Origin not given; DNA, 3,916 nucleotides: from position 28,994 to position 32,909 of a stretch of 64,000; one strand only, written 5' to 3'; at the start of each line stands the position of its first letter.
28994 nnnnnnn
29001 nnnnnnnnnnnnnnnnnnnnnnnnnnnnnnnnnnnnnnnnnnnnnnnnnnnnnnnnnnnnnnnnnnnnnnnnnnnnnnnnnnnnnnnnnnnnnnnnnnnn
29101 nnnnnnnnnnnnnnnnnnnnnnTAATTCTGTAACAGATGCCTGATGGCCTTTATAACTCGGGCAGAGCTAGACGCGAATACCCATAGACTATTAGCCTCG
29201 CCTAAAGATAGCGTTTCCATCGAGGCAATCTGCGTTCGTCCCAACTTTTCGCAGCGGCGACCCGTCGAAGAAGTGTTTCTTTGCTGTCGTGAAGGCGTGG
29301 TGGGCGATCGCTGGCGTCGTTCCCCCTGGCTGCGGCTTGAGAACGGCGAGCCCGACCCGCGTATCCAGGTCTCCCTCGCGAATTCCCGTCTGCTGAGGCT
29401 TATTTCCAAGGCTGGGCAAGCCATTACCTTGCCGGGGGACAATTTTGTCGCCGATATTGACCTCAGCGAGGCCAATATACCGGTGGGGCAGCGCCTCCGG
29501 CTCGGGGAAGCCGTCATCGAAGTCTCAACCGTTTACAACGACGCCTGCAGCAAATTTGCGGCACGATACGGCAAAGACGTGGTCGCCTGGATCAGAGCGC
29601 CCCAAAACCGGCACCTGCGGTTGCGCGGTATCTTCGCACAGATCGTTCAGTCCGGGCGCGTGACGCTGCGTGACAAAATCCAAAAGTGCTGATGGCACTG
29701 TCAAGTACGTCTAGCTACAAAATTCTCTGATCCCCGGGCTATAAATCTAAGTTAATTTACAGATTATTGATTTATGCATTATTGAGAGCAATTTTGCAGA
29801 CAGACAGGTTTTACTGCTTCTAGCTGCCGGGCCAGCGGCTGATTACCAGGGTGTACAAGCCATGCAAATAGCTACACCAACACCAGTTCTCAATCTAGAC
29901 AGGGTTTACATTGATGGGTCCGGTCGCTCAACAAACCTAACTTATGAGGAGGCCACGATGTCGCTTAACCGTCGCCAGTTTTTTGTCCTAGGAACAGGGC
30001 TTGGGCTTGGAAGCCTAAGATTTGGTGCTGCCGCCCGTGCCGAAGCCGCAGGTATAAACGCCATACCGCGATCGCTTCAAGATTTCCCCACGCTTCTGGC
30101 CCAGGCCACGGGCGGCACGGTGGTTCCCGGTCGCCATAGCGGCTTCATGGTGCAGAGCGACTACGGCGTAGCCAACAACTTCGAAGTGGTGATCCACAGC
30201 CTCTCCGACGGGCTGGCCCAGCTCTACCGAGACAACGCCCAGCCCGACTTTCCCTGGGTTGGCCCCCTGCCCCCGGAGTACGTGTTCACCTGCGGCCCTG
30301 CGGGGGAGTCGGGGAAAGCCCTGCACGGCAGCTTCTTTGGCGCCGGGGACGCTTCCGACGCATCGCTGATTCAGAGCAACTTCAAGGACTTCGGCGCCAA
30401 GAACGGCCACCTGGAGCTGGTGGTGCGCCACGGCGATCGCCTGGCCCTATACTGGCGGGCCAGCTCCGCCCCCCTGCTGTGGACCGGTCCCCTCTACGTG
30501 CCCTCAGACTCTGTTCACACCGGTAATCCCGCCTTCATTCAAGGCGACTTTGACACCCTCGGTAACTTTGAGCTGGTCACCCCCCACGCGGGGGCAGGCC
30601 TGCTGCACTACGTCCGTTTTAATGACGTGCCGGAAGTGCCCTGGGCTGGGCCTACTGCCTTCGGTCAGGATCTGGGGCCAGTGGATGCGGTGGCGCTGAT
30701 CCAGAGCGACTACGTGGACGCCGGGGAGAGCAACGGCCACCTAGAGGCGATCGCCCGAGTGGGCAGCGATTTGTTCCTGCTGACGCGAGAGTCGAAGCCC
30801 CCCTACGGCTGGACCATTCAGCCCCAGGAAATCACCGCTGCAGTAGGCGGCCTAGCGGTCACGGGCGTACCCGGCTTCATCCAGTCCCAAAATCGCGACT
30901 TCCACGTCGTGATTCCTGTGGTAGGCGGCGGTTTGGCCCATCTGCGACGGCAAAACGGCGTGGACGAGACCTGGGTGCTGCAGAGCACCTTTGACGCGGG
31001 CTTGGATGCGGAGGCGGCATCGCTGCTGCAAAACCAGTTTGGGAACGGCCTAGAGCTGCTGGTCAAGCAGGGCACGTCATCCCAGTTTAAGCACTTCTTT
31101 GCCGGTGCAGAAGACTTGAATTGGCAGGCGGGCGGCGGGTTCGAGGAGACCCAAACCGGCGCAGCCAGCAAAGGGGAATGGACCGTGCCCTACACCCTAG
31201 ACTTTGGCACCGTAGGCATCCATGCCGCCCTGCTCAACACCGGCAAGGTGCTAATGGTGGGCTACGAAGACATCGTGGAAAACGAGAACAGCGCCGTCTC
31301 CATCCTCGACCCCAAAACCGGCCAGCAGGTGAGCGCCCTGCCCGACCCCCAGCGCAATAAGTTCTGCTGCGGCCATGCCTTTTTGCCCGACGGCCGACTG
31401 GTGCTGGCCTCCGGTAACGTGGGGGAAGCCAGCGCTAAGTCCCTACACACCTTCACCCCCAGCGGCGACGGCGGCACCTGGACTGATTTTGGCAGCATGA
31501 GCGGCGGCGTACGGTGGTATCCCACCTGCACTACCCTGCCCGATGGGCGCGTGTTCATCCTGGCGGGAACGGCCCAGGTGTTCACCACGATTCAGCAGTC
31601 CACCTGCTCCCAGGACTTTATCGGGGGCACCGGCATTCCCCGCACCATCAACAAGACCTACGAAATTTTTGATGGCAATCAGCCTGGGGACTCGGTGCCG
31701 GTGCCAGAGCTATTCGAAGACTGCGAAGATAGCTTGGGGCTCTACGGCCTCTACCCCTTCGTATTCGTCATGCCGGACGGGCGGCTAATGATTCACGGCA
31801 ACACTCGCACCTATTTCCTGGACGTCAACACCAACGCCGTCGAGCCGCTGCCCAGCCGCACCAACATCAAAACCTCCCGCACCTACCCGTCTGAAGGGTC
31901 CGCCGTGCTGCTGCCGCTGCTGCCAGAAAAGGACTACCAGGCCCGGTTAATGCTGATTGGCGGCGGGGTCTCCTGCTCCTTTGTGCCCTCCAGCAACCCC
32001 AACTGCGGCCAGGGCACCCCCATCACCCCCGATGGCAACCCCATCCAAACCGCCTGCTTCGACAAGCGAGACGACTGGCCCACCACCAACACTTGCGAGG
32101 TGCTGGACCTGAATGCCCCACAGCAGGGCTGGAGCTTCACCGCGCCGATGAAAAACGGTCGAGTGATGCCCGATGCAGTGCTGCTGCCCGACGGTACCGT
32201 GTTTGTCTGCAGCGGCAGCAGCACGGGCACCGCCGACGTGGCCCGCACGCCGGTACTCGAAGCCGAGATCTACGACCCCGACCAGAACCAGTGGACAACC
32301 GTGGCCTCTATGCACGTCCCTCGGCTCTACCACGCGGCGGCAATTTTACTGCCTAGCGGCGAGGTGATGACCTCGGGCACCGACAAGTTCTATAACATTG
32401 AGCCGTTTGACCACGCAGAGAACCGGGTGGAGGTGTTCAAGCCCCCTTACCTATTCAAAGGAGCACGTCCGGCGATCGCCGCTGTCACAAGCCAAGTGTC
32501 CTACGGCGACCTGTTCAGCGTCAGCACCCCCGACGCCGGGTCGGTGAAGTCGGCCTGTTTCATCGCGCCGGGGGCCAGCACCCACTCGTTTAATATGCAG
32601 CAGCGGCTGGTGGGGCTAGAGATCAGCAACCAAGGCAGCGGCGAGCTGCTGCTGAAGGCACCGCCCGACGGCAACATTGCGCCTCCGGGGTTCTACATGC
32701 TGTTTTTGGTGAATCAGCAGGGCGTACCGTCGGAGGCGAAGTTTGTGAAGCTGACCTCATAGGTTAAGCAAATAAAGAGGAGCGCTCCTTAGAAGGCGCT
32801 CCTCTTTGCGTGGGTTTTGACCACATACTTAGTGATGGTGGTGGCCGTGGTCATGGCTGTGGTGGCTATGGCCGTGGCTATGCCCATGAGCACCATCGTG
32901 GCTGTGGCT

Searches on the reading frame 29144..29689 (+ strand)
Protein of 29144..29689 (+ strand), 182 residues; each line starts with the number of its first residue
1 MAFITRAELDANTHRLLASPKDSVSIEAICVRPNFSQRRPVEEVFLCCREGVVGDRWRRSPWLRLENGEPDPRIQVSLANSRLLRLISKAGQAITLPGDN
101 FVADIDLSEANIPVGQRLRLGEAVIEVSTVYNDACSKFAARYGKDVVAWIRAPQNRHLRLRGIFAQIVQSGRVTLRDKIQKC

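Call 3: search_protein_families(library=pfam, proteins=[window:29144-29689:+], max_evalue=1)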
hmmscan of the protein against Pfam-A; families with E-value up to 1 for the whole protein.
window:29144-29689:+ (182 aa): 2 families
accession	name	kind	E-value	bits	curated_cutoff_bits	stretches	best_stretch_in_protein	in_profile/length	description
PF03473.23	MOSC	-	1e-06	29.2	22.7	1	98-179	38-119/120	MOSC domain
PF04648.17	MF_alpha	-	0.18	12.6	19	1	62-70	3-11/13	Yeast mating factor alpha hormone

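Call 4: search_protein_families(library=ncbifam, proteins=[window:29144-29689:+], max_evalue=1)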
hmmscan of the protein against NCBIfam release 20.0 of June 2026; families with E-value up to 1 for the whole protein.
window:29144-29689:+ (182 aa): 1 family
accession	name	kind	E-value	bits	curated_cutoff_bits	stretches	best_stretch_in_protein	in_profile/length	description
NF011069.0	PRK14499.1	equivalog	0.0036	16.4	457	1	75-180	204-304/308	cyclic pyranopterin monophosphate synthase MoaC/MOSC-domain-containing protein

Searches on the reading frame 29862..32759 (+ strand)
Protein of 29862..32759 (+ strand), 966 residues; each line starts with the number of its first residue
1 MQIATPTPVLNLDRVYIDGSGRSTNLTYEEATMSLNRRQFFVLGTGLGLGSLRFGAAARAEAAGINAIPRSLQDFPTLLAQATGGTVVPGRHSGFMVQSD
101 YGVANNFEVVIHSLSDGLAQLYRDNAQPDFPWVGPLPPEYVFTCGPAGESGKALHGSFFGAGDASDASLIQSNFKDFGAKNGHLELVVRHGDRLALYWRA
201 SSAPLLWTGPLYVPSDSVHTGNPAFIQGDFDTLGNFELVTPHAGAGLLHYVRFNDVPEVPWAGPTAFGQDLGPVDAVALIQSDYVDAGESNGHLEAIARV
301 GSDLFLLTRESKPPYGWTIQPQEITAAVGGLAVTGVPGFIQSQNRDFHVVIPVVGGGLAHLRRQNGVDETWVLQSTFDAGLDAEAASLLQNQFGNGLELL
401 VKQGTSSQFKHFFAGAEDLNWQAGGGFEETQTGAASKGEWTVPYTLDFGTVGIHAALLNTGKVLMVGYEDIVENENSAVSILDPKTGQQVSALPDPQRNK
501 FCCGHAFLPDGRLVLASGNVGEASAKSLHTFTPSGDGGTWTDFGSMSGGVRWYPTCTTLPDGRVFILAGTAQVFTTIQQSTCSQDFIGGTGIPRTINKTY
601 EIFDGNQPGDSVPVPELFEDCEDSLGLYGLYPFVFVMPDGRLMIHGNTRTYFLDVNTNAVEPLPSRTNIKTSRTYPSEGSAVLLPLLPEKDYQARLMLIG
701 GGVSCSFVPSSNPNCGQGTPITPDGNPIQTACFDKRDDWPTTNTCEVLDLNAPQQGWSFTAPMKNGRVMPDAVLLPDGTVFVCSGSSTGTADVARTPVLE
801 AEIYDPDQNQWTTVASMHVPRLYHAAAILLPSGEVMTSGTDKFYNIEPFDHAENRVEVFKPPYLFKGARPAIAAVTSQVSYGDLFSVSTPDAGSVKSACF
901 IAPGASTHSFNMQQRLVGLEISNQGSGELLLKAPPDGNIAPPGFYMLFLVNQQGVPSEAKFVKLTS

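Call 91: search_protein_families(library=pfam, proteins=[window:29862-32759:+], max_evalue=0.00001)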
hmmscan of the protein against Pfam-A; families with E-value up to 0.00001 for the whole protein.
window:29862-32759:+ (966 aa): 3 families
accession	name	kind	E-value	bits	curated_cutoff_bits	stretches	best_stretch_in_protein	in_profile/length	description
PF09118.17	GO-like_E_set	-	6.6e-26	91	25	1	869-963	1-99/100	Galactose oxidase-like, Early set domain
PF07250.17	Glyoxal_oxid_N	-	3.1e-24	86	37.5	2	599-701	140-242/243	Glyoxal oxidase N-terminus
PF13964.12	Kelch_6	-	7.5e-11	42.1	25.3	1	773-821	7-50/50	Kelch motif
